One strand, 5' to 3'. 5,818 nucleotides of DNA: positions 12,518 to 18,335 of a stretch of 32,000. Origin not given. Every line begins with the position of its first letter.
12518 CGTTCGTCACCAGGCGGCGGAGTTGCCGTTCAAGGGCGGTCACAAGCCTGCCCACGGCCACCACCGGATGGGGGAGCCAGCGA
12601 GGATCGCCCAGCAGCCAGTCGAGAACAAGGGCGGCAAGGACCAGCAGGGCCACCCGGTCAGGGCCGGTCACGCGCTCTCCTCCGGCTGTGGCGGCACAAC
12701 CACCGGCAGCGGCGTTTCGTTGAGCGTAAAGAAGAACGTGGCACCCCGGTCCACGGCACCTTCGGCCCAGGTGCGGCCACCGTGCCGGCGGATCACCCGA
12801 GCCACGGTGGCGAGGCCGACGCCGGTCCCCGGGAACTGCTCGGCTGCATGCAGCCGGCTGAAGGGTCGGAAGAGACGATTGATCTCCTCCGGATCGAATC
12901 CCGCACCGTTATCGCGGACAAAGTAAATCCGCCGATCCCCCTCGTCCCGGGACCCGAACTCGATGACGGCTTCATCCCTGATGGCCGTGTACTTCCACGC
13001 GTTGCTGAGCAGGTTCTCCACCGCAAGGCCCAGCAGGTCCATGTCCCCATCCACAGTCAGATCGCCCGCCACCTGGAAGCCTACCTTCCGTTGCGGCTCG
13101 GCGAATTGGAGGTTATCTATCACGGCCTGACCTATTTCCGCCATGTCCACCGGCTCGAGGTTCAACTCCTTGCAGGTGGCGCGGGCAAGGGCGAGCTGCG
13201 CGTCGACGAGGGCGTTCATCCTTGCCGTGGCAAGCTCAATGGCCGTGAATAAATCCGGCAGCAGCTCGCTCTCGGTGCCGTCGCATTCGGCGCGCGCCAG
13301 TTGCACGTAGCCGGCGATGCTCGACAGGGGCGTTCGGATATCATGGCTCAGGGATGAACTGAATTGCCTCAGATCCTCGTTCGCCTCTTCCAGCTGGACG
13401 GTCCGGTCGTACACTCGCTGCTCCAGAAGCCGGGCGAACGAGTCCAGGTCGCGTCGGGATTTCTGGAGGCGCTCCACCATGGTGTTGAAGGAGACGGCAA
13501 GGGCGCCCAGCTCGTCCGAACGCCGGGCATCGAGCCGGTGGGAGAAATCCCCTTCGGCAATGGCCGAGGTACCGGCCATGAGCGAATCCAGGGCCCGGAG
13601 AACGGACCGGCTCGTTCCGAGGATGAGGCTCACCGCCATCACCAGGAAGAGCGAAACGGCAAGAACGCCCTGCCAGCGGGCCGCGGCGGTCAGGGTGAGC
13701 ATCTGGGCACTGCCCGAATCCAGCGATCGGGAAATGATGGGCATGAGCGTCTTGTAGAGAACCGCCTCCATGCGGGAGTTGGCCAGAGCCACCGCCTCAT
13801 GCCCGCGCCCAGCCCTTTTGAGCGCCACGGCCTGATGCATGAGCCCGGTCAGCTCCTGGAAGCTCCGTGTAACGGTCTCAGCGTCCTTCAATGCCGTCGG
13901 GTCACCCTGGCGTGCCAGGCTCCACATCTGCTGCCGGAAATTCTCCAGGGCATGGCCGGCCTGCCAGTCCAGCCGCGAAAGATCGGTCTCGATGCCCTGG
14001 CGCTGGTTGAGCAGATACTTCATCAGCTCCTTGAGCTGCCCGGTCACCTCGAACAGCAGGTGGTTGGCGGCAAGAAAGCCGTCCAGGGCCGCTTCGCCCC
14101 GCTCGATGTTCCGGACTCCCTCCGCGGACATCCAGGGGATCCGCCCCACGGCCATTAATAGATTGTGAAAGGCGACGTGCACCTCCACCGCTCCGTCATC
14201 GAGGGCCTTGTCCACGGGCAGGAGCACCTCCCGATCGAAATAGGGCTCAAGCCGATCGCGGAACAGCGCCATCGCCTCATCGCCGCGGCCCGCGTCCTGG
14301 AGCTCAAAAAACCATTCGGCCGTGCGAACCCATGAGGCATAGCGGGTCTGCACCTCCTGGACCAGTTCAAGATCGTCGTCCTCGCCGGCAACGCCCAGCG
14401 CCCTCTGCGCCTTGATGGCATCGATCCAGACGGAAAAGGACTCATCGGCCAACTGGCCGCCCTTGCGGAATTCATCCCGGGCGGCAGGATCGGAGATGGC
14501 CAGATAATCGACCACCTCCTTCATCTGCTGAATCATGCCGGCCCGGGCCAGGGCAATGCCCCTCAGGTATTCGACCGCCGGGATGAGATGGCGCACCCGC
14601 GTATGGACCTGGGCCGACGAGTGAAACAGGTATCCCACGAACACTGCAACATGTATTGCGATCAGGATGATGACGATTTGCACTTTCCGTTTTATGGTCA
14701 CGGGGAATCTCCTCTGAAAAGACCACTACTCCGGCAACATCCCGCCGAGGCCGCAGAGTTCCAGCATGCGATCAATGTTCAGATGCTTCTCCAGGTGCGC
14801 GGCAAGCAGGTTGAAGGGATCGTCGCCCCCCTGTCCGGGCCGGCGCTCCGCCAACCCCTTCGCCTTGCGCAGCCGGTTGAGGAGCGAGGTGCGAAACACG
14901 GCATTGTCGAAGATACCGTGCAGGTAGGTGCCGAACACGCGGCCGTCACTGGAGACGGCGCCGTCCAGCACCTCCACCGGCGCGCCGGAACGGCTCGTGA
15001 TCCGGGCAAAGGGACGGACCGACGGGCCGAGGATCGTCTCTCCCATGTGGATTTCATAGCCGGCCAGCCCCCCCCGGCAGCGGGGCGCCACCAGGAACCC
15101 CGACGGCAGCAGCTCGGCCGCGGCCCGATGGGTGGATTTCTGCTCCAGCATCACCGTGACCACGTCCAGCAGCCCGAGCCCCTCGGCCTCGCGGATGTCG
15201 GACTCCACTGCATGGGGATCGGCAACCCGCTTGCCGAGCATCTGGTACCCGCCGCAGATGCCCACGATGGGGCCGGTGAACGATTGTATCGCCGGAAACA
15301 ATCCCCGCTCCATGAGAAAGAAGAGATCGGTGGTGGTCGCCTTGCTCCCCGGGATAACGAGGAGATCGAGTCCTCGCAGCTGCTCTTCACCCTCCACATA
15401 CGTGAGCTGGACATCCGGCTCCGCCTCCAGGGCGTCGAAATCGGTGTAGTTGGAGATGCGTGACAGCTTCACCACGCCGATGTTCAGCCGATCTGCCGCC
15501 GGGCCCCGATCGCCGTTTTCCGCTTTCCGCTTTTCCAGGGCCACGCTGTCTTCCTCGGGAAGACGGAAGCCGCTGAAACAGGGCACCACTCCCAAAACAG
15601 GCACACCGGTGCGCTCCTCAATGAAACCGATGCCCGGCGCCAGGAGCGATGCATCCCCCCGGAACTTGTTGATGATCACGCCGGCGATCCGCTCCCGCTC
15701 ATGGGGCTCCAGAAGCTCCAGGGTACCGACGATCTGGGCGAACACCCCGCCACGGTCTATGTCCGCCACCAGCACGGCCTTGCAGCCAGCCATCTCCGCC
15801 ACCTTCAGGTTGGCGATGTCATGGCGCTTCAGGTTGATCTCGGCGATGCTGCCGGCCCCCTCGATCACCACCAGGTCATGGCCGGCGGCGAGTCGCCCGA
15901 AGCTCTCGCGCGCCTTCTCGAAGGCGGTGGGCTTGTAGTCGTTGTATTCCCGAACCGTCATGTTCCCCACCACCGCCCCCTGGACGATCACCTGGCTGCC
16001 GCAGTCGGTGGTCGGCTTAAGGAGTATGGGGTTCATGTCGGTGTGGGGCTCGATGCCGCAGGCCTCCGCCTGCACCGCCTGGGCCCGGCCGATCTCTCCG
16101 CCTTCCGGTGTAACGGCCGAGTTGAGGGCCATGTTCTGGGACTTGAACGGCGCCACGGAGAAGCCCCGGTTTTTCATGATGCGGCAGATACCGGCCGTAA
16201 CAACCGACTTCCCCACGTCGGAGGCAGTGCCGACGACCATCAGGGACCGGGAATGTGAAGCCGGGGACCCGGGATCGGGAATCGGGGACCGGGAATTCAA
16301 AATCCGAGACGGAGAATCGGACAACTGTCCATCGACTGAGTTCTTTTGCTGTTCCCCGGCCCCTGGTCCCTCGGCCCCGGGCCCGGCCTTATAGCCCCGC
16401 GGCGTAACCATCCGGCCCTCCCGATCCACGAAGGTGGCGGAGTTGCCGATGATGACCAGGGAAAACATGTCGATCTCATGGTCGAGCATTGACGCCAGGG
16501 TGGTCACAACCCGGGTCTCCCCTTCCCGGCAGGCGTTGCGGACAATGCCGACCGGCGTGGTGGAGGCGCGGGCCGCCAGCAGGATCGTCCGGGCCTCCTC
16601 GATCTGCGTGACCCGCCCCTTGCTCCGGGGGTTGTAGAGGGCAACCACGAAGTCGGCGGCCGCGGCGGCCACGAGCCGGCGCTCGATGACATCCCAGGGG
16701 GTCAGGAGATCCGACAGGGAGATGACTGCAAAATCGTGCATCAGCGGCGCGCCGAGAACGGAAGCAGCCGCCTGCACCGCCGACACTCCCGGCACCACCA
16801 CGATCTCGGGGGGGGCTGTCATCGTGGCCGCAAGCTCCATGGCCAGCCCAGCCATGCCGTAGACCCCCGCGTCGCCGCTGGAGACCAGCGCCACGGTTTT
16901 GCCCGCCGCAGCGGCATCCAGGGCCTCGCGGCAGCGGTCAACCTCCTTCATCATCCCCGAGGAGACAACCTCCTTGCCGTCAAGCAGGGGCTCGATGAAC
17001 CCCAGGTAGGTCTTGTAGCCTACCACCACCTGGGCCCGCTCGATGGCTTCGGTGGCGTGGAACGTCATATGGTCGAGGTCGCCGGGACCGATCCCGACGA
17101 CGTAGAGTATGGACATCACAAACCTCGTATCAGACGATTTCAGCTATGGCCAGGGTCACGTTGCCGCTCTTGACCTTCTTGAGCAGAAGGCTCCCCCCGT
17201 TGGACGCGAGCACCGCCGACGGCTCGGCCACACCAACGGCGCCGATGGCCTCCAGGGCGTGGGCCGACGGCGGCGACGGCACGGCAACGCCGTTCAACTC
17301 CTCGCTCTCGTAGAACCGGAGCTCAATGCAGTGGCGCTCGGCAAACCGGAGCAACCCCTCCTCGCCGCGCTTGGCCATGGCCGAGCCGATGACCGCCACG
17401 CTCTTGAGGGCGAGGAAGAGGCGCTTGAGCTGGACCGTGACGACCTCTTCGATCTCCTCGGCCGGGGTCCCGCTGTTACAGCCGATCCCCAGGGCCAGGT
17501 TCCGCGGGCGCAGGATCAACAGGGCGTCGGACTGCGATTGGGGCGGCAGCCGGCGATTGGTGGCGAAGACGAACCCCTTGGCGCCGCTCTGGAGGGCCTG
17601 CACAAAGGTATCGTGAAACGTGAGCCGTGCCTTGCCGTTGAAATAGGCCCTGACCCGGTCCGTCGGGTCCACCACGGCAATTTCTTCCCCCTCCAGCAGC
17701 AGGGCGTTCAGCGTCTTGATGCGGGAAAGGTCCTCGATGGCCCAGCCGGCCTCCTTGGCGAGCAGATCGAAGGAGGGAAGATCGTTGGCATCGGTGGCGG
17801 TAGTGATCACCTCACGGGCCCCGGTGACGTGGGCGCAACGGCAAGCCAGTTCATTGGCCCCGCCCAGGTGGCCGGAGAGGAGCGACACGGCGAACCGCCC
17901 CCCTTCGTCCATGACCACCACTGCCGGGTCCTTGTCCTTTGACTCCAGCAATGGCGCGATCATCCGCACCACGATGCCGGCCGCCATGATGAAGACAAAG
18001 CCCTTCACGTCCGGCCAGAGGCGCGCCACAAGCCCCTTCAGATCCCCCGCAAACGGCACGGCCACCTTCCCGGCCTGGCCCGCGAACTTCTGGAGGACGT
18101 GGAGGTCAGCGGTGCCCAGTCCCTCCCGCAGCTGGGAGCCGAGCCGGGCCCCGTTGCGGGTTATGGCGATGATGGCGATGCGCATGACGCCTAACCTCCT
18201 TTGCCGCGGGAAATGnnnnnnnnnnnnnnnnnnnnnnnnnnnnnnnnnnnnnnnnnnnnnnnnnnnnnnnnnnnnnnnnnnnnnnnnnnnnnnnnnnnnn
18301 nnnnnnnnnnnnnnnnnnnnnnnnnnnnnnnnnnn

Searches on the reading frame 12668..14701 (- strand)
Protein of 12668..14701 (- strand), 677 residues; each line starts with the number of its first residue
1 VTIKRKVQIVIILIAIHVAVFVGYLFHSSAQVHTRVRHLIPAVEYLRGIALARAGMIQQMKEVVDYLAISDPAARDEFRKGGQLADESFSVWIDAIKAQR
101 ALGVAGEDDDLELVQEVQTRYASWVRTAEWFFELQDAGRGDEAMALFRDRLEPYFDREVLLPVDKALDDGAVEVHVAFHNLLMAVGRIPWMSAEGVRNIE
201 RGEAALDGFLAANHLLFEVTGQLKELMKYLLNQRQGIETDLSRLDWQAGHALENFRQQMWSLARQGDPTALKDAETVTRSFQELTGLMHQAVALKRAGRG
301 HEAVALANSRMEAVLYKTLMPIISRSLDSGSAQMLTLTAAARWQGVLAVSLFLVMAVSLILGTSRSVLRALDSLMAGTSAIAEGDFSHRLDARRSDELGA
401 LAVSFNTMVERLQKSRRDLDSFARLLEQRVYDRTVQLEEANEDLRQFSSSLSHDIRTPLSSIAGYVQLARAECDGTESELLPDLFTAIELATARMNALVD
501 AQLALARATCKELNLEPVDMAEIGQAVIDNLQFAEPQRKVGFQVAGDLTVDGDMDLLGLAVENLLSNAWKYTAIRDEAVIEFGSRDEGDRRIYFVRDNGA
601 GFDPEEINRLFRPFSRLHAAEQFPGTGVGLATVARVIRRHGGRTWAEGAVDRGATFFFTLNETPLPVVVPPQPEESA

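Call 73: search_protein_families(library=pfam, proteins=[window:12668-14701:-], max_evalue=0.00001)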
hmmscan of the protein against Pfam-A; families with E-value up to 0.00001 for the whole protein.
window:12668-14701:- (677 aa): 3 families
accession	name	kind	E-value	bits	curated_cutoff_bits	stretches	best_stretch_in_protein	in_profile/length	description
PF02518.31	HATPase_c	-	2e-20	73.7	26.4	1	552-662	1-109/111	Histidine kinase-, DNA gyrase B-, and HSP90-like ATPase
PF00672.30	HAMP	-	3.2e-15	56.6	25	1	363-413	2-52/53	HAMP domain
PF00512.31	HisKA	-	2.7e-12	47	26.9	1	444-508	2-63/66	His Kinase A (phospho-acceptor) domain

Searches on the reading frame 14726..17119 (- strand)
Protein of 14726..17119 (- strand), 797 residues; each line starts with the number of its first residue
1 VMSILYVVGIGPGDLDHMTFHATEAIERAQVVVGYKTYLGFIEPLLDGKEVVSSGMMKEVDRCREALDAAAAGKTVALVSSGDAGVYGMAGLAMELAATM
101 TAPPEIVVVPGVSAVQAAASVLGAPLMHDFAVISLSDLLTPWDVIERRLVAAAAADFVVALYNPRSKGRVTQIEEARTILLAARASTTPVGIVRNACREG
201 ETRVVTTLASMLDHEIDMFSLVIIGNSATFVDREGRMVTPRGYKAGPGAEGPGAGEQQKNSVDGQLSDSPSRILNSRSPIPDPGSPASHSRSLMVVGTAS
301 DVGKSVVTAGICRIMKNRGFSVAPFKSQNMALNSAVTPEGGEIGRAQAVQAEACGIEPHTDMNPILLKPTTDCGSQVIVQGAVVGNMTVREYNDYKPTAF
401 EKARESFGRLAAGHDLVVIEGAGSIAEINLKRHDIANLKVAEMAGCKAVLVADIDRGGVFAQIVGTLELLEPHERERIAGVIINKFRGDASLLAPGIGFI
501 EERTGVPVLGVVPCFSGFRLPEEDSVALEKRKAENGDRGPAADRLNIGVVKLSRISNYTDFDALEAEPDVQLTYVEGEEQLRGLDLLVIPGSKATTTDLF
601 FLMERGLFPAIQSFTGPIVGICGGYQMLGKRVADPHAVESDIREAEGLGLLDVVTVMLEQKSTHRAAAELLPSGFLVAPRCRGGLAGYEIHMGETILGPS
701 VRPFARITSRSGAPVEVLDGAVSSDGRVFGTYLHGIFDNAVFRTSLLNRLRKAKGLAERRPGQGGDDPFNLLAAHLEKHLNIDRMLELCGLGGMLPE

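Call 73: search_protein_families(library=pfam, proteins=[window:14726-17119:-], max_evalue=0.00001)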
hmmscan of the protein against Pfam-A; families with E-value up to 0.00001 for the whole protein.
window:14726-17119:- (797 aa): 4 families
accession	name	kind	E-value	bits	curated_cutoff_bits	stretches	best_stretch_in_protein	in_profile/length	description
PF07685.20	GATase_3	-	1.2e-52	178.8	27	1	546-740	1-194/196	CobB/CobQ-like glutamine amidotransferase domain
PF00590.25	TP_methylase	-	9.2e-42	143.8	27.8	1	5-210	2-210/212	Tetrapyrrole (Corrin/Porphyrin) Methylases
PF01656.29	CbiA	-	8.8e-22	77.8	25.4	1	293-518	1-115/125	CobQ/CobB/MinD/ParA nucleotide binding domain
PF13500.12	AAA_26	-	4.5e-21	76.1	27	1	291-513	1-189/198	AAA domain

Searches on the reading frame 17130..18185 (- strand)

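Call 73: search_protein_families(library=pfam, proteins=[window:17130-18185:-], max_evalue=0.00001)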
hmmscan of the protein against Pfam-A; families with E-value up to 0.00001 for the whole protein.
window:17130-18185:- (351 aa): 3 families
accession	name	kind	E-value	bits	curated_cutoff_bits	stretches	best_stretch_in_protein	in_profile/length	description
PF11760.13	CbiG_N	-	1.9e-36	124.3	25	1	53-132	3-82/82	Cobalamin synthesis G N-terminal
PF01890.21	CbiG_C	-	3.8e-30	105.3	27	1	230-348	1-117/117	Cobalamin synthesis G C-terminus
PF11761.13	CbiG_mid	-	2e-16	60.4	22.7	1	137-227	1-88/88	Cobalamin biosynthesis central region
